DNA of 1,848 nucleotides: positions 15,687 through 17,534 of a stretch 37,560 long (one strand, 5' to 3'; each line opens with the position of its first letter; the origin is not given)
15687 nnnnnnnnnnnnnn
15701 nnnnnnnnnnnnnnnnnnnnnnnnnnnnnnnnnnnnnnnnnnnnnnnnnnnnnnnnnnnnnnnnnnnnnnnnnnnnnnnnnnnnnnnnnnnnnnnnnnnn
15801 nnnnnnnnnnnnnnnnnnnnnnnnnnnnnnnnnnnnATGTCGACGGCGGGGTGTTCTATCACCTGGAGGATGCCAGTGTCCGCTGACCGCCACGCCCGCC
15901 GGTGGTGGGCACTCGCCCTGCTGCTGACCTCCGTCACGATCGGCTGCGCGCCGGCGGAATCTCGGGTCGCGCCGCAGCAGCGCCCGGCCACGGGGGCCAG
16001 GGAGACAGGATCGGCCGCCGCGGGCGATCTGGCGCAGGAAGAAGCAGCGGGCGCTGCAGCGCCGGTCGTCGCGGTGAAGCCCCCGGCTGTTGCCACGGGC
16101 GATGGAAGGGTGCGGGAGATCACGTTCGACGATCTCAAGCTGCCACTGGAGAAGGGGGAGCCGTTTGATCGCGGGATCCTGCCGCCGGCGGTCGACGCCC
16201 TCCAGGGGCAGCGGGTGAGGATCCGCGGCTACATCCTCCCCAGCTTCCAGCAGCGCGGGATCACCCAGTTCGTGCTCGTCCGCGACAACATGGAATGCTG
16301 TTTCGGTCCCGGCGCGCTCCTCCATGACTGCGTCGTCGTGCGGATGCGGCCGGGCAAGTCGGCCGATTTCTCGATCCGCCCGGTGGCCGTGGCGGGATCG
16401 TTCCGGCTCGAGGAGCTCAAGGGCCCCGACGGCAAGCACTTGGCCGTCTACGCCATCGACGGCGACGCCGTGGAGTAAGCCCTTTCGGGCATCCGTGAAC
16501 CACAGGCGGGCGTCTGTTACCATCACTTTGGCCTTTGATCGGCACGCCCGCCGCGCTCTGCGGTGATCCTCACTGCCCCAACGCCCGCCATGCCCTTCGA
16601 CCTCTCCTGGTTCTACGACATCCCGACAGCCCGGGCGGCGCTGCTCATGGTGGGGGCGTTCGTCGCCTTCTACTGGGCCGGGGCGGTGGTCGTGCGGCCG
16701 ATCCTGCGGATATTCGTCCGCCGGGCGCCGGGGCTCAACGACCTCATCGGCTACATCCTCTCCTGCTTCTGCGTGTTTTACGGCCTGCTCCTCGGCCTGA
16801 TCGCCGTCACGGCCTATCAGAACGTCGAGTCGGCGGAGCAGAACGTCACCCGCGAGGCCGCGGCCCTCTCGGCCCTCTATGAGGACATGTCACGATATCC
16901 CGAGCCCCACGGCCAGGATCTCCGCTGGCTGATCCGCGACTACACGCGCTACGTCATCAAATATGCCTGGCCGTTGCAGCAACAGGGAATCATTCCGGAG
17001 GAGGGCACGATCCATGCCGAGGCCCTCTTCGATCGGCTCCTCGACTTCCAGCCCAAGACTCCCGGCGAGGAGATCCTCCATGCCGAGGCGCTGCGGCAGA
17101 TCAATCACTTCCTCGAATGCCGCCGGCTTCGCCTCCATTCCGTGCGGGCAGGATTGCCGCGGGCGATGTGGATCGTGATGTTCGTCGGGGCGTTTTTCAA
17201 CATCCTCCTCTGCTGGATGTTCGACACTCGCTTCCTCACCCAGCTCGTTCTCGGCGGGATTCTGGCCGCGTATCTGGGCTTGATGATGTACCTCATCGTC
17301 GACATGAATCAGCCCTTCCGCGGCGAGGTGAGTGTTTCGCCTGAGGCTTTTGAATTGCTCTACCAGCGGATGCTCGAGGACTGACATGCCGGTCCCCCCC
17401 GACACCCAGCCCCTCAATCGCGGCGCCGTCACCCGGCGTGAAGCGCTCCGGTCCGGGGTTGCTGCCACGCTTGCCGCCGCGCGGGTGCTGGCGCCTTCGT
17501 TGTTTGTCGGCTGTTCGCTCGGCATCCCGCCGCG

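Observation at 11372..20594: Nine co-directional genes combine a MacB-type ABC pair with paired-Cys exported proteins, an orphan Tat binding protein and AIM24: a candidate undescribed envelope system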

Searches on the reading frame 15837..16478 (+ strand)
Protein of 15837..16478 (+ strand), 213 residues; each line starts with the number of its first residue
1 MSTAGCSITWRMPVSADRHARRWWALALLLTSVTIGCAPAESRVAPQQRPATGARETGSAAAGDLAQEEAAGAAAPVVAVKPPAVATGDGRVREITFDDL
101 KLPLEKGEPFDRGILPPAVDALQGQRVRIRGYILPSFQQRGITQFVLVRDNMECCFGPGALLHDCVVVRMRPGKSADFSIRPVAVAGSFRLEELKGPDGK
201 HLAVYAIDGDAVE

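Call 3: search_protein_families(library=pfam, proteins=[window:15837-16478:+], max_evalue=0.01)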
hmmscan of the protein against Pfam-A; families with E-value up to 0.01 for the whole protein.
window:15837-16478:+ (213 aa): 1 family
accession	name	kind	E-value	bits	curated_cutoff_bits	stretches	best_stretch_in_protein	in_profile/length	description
PF11736.14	DUF3299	-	2.9e-05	24.6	22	1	118-212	43-137/139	Protein of unknown function (DUF3299)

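Call 4: search_protein_families(library=ncbifam, proteins=[window:15837-16478:+], max_evalue=0.01)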
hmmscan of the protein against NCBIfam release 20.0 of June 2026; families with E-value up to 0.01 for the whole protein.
window:15837-16478:+ (213 aa): 0 families

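Call 18: search_solved_structures(query=window:15837-16478:+, max_evalue=10, show_alignments=2)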
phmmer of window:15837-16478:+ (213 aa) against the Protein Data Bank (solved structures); distinct sequences matched with E-value up to 10: 4.
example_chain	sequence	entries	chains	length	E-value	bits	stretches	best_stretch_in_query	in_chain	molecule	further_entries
4hsp_A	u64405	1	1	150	0.00058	22.9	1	115-194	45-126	hypothetical protein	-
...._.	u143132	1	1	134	0.0043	20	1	63-109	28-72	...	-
8jnm_A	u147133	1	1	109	0.52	13.2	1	37-103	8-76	PsbW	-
1mv3_A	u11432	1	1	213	3.3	10.6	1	32-87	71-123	Myc box dependent interacting protein 1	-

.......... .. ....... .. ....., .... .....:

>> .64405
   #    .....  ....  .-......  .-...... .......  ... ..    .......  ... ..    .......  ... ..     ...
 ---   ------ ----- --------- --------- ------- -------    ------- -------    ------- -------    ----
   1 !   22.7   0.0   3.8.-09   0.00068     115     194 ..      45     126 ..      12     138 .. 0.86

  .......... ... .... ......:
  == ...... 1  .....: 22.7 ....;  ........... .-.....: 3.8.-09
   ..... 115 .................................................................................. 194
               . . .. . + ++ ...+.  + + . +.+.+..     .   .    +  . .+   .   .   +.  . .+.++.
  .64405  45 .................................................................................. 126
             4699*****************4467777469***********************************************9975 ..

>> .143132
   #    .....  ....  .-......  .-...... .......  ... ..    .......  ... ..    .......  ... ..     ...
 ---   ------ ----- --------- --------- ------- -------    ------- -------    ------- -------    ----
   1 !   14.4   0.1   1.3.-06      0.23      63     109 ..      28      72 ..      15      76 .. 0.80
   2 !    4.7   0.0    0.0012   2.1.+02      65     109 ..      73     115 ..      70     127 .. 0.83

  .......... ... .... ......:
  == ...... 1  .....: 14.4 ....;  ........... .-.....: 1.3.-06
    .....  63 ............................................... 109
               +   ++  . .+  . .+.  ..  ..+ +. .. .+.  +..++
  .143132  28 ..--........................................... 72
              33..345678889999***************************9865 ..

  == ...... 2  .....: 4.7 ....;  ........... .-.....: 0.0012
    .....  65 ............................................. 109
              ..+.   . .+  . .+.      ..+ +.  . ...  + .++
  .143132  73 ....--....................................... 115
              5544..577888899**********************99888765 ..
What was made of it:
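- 15870..16478 (+): g5: exported, lipobox-like (TIGC) DUF3299 protein with CCFG at 16296-16307 (core). PDB 4hsp (PA4066) matches at E 6e-4 (call 18).
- On Zrg / PA4063-PA4066-type system: 4hsp (PA4066) matches at E 6e-4 (call 18).
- In the PA4066 alignment the first Cys of CC matches the single Cys of PA4066, and Cys-x-His there is replaced by Cys-Cys here (call 18).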

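Call 63: search_protein_families(library=pfam, alignment_id=A3, max_evalue=0.01)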
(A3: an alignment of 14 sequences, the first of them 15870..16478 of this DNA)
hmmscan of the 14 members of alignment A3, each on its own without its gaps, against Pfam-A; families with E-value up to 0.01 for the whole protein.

A. member 1, window:15870-16478:+ (202 aa): 1 family
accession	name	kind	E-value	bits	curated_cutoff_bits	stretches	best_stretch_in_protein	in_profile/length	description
PF11736.14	DUF3299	-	2.5e-05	24.8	22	1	107-201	43-137/139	Protein of unknown function (DUF3299)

B. families by the number of members that match (of 14 scanned): 5 families
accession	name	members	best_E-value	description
PF11736.14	DUF3299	12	1.4e-07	Protein of unknown function (DUF3299)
PF13828.11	DUF4190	8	5.4e-09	Domain of unknown function (DUF4190)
PF11992.13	TgpA_N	3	0.0023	TgpA N-terminal domain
PF21537.2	DUF1980_C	1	0.0042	DUF1980 C-terminal domain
PF20176.3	DUF6541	1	0.0068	Family of unknown function (DUF6541)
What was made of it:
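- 15870..16478 (+): Pfam DUF3299 24.6-24.8 bits against a cut-off of 22 (calls 3, 63).
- On Zrg / PA4063-PA4066-type system: g5 scores 24.6-24.8 bits on DUF3299 against a cut-off of 22 (calls 3, 63).
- On Pfam DUF3299 (PF11736): This is met for g5 (calls 3, 63).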

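Call 65: search_protein_families(library=pfam, alignment_id=A3, max_evalue=5)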
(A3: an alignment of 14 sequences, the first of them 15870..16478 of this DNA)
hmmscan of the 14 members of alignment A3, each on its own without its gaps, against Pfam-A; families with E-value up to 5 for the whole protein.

A. member 1, window:15870-16478:+ (202 aa): 2 families
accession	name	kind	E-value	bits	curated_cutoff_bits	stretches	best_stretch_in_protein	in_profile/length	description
PF11736.14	DUF3299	-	2.5e-05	24.8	22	1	107-201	43-137/139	Protein of unknown function (DUF3299)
PF12573.13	OxoDH_E1alpha_N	-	0.18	12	25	1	158-178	11-31/41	2-oxoisovalerate dehydrogenase E1 alpha subunit N terminal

B. families by the number of members that match (of 14 scanned): 13 families
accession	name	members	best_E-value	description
PF11736.14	DUF3299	14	1.4e-07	Protein of unknown function (DUF3299)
PF13828.11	DUF4190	8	5.4e-09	Domain of unknown function (DUF4190)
PF11992.13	TgpA_N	4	0.0023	TgpA N-terminal domain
PF21537.2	DUF1980_C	3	0.0042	DUF1980 C-terminal domain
PF20176.3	DUF6541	1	0.0068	Family of unknown function (DUF6541)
PF24365.1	DUF7521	1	0.039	Family of unknown function (DUF7521)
PF05313.17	Pox_P21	1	0.048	Poxvirus P21 membrane protein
PF19733.4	DUF6223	1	0.092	Family of unknown function (DUF6223)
PF12573.13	OxoDH_E1alpha_N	1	0.18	2-oxoisovalerate dehydrogenase E1 alpha subunit N terminal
PF12381.14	Peptidase_C3G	1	0.24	Tungro spherical virus-type peptidase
PF11200.13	DUF2981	1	0.24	Protein of unknown function (DUF2981)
PF13567.11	DUF4131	1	0.3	Domain of unknown function (DUF4131)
PF07787.17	TMEM43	1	0.57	Transmembrane protein 43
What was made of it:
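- On Zrg / PA4063-PA4066-type system: All 14 g4/g5-type proteins hit DUF3299, 12 of them at E<=0.01 (calls 63, 65).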

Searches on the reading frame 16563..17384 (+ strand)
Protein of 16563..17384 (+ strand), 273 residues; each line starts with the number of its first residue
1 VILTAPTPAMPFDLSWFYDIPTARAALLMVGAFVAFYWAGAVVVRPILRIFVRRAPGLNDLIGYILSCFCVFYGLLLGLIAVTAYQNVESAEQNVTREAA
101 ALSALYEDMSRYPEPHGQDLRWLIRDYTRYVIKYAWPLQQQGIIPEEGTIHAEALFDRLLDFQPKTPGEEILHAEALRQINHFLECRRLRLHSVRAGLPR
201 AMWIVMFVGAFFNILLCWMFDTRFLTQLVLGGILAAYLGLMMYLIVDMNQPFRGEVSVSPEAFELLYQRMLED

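Call 3: search_protein_families(library=pfam, proteins=[window:16563-17384:+], max_evalue=0.01)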
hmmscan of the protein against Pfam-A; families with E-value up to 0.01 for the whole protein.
window:16563-17384:+ (273 aa): 1 family
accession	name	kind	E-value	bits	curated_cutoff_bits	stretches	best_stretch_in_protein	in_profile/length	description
PF14023.12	Bestrophin-like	-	1.8e-61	208.1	32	1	34-263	4-232/232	Bestrophin-like domain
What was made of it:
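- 16563..17384 (+): g6: Bestrophin-like (formerly DUF4239) membrane protein. It is the first gene of the inserted cassette and not part of the core. An alternative start is 16590. Pfam PF14023 at 208 bits (call 3).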

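Call 4: search_protein_families(library=ncbifam, proteins=[window:16563-17384:+], max_evalue=0.01)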
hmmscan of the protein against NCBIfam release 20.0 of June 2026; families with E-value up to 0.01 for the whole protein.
window:16563-17384:+ (273 aa): 0 families

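Call 74: find_homologous_proteins(query=window:16590-17384:+, max_evalue=1e-10)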
Query window:16590-17384:+ (264 aa): 643 proteins with E <= 1e-10 among 6223 candidates; the best 120 are listed.
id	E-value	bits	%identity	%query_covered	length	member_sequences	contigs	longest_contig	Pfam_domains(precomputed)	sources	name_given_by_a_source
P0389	8.0e-169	578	95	100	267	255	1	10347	PF14023.13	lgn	-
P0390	2.1e-142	491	79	99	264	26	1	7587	PF14023.13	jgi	-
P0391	3.1e-140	484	77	100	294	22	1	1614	PF14023.13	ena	-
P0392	3.6e-139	481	77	100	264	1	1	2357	PF14023.13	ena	-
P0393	2.5e-138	478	78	100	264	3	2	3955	PF14023.13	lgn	-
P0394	3.7e-138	478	78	99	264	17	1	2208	PF14023.13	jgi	jgi:hypothetical protein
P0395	3.0e-137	475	75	100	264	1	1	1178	PF14023.13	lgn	-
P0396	6.4e-136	470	77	98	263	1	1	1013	PF14023.13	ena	-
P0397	2.4e-135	468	76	100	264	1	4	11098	PF14023.13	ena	-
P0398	5.8e-135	467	76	100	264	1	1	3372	PF14023.13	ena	-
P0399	2.2e-134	465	75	100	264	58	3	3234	PF14023.13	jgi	jgi:hypothetical protein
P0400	4.6e-134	464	75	100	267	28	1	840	PF14023.13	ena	-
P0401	5.9e-134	464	74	100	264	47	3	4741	PF14023.13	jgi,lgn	jgi:hypothetical protein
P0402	2.9e-133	461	74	100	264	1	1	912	PF14023.13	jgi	jgi:hypothetical protein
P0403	3.8e-133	461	73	100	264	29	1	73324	PF14023.13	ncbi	-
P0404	5.0e-133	461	74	100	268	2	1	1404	PF14023.13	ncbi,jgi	jgi:hypothetical protein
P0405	5.1e-133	461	75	98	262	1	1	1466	PF14023.13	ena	-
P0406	5.5e-133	461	74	100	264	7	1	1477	PF14023.13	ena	-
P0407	6.6e-133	460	73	100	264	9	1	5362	PF14023.13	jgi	jgi:hypothetical protein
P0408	1.4e-132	459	74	100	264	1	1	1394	PF14023.13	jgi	jgi:Flp pilus assembly pilin Flp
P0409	6.9e-132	457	75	98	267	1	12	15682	PF14023.13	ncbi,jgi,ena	jgi:hypothetical protein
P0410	9.2e-132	457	73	100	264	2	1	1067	PF14023.13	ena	-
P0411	1.2e-131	456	74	99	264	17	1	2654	PF14023.13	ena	-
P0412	1.6e-131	456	73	100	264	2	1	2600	PF14023.13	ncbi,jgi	jgi:hypothetical protein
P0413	1.7e-131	456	73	100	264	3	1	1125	PF14023.13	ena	-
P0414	1.8e-131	456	75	99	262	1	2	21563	PF14023.13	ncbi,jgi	jgi:hypothetical protein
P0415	2.5e-131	455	72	100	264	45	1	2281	PF14023.13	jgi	-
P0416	2.8e-131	455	73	99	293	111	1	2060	PF14023.13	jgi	jgi:hypothetical protein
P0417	6.0e-131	454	73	99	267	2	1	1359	PF14023.13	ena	-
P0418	9.6e-131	453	73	99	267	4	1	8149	PF14023.13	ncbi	-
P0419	1.4e-130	453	74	100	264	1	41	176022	PF14023.13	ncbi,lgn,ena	-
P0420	1.5e-130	453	74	100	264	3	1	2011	PF14023.13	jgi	-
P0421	3.4e-130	451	74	99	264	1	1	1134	PF14023.13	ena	-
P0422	4.0e-130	451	73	98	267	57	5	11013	PF14023.13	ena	-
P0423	8.2e-130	450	71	100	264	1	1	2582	PF14023.13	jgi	jgi:Flp pilus assembly pilin Flp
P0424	9.7e-130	450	71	100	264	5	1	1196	PF14023.13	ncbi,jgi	jgi:hypothetical protein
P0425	1.1e-129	450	71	100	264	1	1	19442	PF14023.13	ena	-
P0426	1.3e-129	450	73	98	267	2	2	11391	PF14023.13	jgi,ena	jgi:hypothetical protein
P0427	1.3e-129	449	73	99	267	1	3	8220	PF14023.13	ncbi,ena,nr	ncbi:MAG: DUF4239 domain-containing protein [Planctomycetia bacterium]|nr:DUF4239 domain-containing 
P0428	1.5e-129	449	71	100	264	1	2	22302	PF14023.13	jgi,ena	jgi:hypothetical protein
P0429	1.5e-129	449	73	99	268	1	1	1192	PF14023.13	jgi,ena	jgi:hypothetical protein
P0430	1.6e-129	449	72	99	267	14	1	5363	PF14023.13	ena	-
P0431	2.8e-129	448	72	100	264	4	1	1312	PF14023.13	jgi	jgi:Flp pilus assembly pilin Flp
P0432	4.1e-129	448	71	100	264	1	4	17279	PF14023.13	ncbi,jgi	jgi:hypothetical protein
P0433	5.6e-129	447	73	99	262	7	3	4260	PF14023.13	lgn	-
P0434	6.8e-129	447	71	100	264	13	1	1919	PF14023.13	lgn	-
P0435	7.5e-129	447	72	99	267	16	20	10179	PF14023.13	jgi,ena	jgi:hypothetical protein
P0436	1.0e-128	447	71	100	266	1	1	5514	PF14023.13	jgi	-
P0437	1.5e-128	446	71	100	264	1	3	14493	PF14023.13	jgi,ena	-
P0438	1.8e-128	446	70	99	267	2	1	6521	PF14023.13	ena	-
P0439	1.9e-128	446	71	100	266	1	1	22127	PF14023.13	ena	-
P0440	3.4e-128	445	74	99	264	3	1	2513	PF14023.13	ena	-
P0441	3.5e-128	445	71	99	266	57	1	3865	PF14023.13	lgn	-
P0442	5.4e-128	444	72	100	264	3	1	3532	PF14023.13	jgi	-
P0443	6.5e-128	444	72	100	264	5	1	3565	PF14023.13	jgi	jgi:hypothetical protein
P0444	1.1e-127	443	72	100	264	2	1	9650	PF14023.13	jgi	-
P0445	1.2e-127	443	71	100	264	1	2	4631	PF14023.13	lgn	-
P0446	1.5e-127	443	71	99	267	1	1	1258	PF14023.13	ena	-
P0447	1.5e-127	443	72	99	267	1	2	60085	PF14023.13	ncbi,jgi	jgi:hypothetical protein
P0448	1.9e-127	442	70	100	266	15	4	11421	PF14023.13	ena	-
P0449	2.9e-127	442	68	100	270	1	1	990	PF14023.13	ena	-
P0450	2.9e-127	442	71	98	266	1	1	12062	PF14023.13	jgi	-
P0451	3.2e-127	442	71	100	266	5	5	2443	PF14023.13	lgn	-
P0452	3.2e-127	442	71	98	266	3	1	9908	PF14023.13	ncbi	ncbi:MAG: DUF4239 domain-containing protein [Planctomycetia bacterium]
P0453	4.8e-127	441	71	100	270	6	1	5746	PF14023.13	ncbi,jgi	jgi:hypothetical protein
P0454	5.1e-127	441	72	98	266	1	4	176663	PF14023.13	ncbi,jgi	jgi:hypothetical protein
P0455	6.0e-127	441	72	98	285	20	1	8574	PF14023.13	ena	-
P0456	8.0e-127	440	71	99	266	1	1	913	PF14023.13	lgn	-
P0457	8.9e-127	440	72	99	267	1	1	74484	PF14023.13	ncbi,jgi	jgi:hypothetical protein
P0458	9.5e-127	440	70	98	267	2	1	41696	PF14023.13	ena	-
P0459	2.2e-126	439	70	100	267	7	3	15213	PF14023.13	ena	-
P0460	2.3e-126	439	70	99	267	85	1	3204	PF14023.13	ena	-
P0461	2.7e-126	439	72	97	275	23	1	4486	PF14023.13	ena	-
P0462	2.9e-126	439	70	98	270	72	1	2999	PF14023.13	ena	-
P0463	3.7e-126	438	71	98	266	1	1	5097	PF14023.13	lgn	-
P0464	4.7e-126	438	72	100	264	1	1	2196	PF14023.13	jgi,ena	jgi:hypothetical protein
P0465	5.0e-126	438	70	98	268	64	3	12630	PF14023.13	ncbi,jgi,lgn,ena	jgi:hypothetical protein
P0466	6.3e-126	437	72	98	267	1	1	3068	PF14023.13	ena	-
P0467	6.3e-126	437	71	98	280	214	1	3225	PF14023.13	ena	-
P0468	9.1e-126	437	71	100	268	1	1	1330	PF14023.13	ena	-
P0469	9.3e-126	437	70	100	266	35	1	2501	PF14023.13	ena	-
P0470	1.2e-125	437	73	100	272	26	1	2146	PF14023.13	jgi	jgi:hypothetical protein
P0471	2.2e-125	436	73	97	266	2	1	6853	PF14023.13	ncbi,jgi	jgi:hypothetical protein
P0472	2.3e-125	436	70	98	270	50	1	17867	PF14023.13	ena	-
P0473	2.4e-125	435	70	98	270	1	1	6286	PF14023.13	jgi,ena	jgi:hypothetical protein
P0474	3.2e-125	435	70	98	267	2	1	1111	PF14023.13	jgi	jgi:hypothetical protein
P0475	5.8e-125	434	70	98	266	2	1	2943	PF14023.13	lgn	-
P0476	6.1e-125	434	72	98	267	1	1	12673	PF14023.13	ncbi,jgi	jgi:hypothetical protein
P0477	7.8e-125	434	70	98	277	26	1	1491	PF14023.13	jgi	-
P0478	8.2e-125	434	70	99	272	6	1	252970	PF14023.13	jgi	jgi:hypothetical protein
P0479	1.2e-124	433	71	100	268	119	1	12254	PF14023.13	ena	-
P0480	4.9e-124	431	72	97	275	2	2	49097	PF14023.13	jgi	-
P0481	6.3e-124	431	71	100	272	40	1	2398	PF14023.13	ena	-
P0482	7.6e-124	431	71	100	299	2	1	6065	PF14023.13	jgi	-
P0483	9.9e-124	430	69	100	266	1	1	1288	PF14023.13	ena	-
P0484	1.1e-123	430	70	98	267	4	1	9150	PF14023.13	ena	-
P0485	1.1e-123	430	71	98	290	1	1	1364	PF14023.13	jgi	jgi:hypothetical protein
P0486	1.6e-123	429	69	100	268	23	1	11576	PF14023.13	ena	-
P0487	1.7e-123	429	70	100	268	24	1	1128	PF14023.13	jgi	jgi:hypothetical protein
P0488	1.9e-123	429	71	99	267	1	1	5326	PF14023.13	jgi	jgi:hypothetical protein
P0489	4.5e-123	428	71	100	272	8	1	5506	PF14023.13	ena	-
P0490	4.9e-123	428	70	100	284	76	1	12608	PF14023.13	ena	-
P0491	5.4e-123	428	69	98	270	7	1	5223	PF14023.13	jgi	jgi:hypothetical protein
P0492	7.3e-123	427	70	100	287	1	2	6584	PF14023.13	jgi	-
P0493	8.4e-123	427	70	100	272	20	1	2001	PF14023.13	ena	-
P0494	8.4e-123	427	71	98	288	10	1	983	PF14023.13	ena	-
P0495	1.1e-122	427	70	100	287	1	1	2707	PF14023.13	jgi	-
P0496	2.5e-122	426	70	100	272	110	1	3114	PF14023.13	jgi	jgi:Flp pilus assembly pilin Flp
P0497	3.6e-122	425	69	98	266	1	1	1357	PF14023.13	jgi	-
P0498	5.8e-122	424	69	100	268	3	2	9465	PF14023.13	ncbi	ncbi:MAG: DUF4239 domain-containing protein [Planctomycetota bacterium]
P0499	9.9e-122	424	70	100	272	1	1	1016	PF14023.13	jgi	-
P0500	1.5e-121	423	69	98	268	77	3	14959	PF14023.13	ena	-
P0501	2.0e-121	423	71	100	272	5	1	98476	PF14023.13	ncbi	-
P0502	2.2e-121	423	68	100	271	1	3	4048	PF14023.13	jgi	jgi:hypothetical protein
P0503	4.7e-121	421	70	99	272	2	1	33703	PF14023.13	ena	-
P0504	6.6e-121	421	70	100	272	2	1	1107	PF14023.13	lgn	-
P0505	6.8e-119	414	69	100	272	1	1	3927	PF14023.13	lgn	-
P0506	1.9e-118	413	68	98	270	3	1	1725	PF14023.13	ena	-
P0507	7.4e-116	404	67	98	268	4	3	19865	PF14023.13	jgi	jgi:hypothetical protein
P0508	2.1e-115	403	69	99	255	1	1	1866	PF14023.13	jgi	jgi:hypothetical protein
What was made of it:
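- Tried and rejected: Whether the trio occurs independently elsewhere therefore remains untested (call 74).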
